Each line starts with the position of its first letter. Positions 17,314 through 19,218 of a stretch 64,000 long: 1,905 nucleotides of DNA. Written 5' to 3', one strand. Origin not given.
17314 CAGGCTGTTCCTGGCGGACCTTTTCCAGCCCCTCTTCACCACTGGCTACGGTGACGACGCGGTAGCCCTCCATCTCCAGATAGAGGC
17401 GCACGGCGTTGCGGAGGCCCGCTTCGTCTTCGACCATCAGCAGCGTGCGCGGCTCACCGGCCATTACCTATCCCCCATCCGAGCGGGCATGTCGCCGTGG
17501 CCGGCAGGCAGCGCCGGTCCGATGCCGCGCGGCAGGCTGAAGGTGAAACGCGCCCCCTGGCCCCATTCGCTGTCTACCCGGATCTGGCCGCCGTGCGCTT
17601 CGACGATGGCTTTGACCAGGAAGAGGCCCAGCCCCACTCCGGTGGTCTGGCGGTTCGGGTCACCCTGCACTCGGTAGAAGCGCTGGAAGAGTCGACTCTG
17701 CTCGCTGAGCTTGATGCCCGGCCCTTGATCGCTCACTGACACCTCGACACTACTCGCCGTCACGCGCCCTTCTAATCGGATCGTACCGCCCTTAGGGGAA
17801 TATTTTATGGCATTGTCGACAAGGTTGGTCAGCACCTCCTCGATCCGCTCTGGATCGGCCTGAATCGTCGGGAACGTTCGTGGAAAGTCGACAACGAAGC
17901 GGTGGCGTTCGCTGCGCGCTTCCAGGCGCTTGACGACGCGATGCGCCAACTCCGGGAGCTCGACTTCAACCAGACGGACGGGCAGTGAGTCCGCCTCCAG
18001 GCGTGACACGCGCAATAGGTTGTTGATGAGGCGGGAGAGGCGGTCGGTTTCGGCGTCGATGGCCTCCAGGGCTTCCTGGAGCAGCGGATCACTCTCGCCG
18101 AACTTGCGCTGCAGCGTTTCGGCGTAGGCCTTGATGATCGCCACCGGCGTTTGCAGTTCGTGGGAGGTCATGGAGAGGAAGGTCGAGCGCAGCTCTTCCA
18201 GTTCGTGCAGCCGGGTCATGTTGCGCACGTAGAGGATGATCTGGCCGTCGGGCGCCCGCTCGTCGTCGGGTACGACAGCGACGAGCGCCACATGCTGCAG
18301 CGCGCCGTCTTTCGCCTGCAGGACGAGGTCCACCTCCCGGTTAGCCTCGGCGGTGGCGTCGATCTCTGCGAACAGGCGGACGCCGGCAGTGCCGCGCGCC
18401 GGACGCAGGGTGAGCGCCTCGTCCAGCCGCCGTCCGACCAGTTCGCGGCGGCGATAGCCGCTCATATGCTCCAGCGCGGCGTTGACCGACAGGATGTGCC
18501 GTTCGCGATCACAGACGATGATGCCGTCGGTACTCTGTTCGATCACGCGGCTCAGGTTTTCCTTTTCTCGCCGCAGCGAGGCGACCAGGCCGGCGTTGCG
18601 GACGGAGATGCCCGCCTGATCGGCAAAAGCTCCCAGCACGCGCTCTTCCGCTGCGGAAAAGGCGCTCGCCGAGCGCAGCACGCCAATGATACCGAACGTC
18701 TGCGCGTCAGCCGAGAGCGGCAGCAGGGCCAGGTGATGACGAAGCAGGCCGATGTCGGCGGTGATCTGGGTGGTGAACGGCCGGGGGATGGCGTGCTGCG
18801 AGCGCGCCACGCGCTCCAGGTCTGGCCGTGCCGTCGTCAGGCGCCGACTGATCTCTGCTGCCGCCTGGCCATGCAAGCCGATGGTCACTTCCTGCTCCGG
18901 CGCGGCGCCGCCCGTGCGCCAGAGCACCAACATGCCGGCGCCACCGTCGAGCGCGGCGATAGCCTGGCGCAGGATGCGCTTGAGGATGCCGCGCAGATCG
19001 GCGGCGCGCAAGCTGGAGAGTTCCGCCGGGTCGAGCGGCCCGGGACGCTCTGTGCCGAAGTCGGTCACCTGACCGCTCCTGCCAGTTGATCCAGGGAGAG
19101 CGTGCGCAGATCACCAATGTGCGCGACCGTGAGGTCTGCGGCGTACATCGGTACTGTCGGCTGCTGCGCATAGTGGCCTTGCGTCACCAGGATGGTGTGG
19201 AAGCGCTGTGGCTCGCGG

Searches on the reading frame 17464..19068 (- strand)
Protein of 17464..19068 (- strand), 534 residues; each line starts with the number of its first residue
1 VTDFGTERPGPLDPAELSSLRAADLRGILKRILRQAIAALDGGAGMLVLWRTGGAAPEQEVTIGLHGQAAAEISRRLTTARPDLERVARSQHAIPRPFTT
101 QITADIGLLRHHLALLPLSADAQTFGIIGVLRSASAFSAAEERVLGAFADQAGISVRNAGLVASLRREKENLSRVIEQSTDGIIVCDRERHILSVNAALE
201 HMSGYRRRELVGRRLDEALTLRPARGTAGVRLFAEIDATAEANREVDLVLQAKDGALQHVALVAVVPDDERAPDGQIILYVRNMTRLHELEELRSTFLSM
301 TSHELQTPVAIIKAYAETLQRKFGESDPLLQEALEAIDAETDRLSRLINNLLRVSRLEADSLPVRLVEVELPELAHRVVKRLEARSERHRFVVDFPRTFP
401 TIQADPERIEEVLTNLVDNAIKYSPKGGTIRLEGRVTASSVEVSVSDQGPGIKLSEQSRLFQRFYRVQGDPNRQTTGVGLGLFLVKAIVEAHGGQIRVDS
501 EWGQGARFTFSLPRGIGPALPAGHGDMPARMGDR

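Call 73: search_protein_families(library=pfam, max_evalue=0.00001, proteins=[window:17464-19068:-])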
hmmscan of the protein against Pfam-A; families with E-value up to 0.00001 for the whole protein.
window:17464-19068:- (534 aa): 7 families
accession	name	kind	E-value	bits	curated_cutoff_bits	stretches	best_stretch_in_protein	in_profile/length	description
PF02518.31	HATPase_c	-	3.7e-30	105.1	26.4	1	405-514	2-109/111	Histidine kinase-, DNA gyrase B-, and HSP90-like ATPase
PF00512.31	HisKA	-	2.3e-17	63.2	26.9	1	294-359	2-65/66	His Kinase A (phospho-acceptor) domain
PF08448.16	PAS_4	-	2e-08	34.9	23.1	1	177-288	2-109/110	PAS fold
PF13188.13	PAS_8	-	4.9e-08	33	21.8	1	171-220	2-52/65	PAS domain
PF00989.32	PAS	-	4.2e-07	30.4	22.6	1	171-219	2-50/113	PAS fold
PF13426.13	PAS_9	-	1.6e-06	28.8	27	1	181-285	2-102/103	PAS domain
PF13581.12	HATPase_c_2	-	3.7e-06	27.4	27.4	0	409-491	36-111/127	Histidine kinase-like ATPase domain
